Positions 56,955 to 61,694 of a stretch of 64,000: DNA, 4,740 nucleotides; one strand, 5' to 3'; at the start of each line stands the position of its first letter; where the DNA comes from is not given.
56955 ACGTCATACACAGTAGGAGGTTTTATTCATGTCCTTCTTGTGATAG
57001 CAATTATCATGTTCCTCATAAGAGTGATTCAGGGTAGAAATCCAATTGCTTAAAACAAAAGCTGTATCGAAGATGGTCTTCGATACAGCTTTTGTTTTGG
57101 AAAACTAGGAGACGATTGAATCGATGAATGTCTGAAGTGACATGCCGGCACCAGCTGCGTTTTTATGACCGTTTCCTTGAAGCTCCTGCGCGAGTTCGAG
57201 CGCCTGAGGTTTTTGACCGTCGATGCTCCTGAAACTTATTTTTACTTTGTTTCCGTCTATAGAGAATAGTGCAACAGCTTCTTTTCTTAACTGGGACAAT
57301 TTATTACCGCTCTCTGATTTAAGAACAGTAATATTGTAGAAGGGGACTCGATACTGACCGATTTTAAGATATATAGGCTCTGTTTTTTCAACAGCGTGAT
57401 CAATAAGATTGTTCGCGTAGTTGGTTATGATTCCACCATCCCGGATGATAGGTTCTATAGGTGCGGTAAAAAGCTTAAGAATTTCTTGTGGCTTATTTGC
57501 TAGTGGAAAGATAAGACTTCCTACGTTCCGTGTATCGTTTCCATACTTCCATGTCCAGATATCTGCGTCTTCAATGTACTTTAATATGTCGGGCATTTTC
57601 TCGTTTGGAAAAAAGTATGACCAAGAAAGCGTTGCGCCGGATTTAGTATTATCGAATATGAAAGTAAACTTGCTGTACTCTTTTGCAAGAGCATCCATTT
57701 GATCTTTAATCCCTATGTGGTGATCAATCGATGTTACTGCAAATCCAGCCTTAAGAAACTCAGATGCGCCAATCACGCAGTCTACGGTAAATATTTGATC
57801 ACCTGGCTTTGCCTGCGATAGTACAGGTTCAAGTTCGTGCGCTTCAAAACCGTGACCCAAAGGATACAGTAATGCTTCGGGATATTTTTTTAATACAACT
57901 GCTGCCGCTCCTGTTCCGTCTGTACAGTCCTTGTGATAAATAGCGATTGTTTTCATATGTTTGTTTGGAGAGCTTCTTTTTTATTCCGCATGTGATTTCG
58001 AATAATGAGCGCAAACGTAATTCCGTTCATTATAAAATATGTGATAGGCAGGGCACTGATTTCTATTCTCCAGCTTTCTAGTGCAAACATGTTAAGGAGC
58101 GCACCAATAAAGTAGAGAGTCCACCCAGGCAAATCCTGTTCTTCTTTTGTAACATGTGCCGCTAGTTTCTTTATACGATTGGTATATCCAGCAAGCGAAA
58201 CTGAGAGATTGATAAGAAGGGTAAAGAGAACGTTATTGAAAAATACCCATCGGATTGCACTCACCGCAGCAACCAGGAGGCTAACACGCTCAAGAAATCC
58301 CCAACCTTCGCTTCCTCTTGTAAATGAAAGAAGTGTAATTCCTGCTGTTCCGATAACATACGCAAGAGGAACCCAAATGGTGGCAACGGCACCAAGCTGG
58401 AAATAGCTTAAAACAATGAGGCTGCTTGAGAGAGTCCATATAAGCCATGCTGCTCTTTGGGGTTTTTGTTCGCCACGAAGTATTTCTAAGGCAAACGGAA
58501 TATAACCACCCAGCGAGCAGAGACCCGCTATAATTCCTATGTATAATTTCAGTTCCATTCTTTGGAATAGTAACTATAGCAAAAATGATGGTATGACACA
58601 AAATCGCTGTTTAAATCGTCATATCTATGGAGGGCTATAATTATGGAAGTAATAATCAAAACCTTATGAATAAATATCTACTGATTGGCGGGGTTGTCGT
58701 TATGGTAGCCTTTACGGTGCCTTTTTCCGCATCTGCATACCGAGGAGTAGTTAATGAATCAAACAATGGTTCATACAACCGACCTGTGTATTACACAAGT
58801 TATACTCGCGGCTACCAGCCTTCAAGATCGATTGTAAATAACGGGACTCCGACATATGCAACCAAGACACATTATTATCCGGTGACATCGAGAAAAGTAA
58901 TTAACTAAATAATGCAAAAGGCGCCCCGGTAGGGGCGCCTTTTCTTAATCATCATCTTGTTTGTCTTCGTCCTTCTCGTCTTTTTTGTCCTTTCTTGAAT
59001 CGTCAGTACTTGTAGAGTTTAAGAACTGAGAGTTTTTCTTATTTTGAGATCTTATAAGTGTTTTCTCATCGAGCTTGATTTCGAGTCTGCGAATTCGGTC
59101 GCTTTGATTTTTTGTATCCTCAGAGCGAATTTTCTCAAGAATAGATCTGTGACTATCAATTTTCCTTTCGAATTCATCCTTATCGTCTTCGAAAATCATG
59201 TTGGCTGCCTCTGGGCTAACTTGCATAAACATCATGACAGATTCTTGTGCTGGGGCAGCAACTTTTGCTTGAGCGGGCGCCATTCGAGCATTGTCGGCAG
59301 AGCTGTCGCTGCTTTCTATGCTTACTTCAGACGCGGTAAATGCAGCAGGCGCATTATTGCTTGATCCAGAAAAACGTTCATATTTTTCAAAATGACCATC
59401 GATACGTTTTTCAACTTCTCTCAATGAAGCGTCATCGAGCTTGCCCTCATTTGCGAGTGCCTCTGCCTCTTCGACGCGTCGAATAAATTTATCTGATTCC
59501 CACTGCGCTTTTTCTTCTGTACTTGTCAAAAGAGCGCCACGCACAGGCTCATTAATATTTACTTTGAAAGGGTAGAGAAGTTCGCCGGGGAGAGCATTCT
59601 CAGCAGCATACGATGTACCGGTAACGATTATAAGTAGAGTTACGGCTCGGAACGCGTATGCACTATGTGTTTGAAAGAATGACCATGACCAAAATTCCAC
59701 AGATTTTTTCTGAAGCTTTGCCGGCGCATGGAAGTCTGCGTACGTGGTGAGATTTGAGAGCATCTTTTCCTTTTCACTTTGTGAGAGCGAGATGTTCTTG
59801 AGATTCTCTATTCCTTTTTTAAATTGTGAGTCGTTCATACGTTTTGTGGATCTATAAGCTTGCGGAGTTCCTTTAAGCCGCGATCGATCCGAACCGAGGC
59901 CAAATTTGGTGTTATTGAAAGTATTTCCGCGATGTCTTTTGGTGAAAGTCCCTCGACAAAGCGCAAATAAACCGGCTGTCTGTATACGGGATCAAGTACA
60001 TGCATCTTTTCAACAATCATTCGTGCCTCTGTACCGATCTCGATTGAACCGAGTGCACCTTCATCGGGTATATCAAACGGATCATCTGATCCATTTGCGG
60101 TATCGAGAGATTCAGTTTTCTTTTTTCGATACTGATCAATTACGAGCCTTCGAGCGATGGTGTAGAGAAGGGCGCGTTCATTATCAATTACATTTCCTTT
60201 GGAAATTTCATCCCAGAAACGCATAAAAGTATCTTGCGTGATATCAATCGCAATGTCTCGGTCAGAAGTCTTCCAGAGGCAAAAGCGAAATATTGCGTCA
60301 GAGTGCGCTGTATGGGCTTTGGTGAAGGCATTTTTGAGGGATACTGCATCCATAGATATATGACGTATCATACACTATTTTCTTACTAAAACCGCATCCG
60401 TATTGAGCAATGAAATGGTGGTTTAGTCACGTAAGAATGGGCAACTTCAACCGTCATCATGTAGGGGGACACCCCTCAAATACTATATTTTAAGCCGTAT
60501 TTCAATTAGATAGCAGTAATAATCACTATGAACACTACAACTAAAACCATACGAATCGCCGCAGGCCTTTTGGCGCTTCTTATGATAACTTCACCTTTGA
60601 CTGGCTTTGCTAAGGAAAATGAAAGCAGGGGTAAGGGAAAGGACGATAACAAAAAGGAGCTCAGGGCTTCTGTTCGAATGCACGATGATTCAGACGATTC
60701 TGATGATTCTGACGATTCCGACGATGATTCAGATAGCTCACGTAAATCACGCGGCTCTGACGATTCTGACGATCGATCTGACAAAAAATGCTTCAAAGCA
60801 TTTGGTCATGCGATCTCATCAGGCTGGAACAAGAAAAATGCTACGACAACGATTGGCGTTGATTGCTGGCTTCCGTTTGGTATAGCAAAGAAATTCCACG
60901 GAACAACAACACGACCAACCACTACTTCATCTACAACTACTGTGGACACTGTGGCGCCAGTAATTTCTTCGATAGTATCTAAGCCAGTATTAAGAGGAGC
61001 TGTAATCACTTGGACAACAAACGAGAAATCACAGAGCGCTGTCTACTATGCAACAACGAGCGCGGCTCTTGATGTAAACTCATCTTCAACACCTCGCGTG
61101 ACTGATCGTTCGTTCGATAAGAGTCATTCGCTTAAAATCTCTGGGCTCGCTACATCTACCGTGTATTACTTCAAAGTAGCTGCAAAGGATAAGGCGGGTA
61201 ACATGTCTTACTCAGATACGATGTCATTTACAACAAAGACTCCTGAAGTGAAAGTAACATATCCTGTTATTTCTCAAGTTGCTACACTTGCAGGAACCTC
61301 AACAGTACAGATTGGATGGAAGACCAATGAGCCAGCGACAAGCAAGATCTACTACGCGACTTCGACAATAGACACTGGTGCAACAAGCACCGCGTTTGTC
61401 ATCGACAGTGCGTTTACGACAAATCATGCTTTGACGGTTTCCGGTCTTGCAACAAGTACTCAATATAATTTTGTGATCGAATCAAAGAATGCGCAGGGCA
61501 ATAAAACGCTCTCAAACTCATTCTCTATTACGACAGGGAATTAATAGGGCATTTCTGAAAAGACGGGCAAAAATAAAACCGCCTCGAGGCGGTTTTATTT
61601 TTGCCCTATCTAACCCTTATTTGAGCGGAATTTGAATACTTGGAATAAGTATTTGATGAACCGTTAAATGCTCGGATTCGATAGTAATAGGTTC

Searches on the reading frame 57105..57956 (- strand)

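Call 25: search_protein_families(library=pfam, proteins=[window:57105-57956:-], max_evalue=0.001)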
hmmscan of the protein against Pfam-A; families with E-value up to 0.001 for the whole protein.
window:57105-57956:- (283 aa): 1 family
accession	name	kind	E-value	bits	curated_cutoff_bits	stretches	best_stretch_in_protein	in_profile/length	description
PF02272.25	DHHA1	-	2.3e-07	31.7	25.9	1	220-279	26-90/102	DHHA1 domain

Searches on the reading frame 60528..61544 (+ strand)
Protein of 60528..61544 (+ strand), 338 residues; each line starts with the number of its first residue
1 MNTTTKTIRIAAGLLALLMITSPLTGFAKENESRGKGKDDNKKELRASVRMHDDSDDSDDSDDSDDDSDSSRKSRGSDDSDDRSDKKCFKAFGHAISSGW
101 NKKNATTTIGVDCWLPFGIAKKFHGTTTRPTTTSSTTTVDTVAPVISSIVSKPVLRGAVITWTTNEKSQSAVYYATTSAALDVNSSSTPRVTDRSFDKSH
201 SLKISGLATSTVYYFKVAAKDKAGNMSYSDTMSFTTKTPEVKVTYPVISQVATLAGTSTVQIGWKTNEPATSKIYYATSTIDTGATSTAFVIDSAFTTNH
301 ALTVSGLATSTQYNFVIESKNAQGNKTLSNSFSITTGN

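Call 25: search_protein_families(library=pfam, proteins=[window:60528-61544:+], max_evalue=0.001)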
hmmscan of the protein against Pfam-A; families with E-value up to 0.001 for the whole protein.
window:60528-61544:+ (338 aa): 5 families
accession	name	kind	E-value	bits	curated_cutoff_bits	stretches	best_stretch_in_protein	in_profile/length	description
PF16656.11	Pur_ac_phosph_N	-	9.8e-15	55.3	30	2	158-236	15-93/93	Purple acid Phosphatase, N-terminal domain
PF00041.27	fn3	-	2.8e-08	34.3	25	0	256-333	12-82/84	Fibronectin type III domain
PF25059.1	FN3_DSCAM-DSCAML_C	-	4.2e-06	27.5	39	0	197-240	42-83/89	DSCAM/DSCAML C-terminal Fn3-like domain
PF17425.8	Arylsulfotran_N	-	0.00011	22.6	24.2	0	267-337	21-88/88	Arylsulfotransferase Ig-like domain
PF09073.15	BUD22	-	0.00091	19.1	37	1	29-93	146-218/435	BUD22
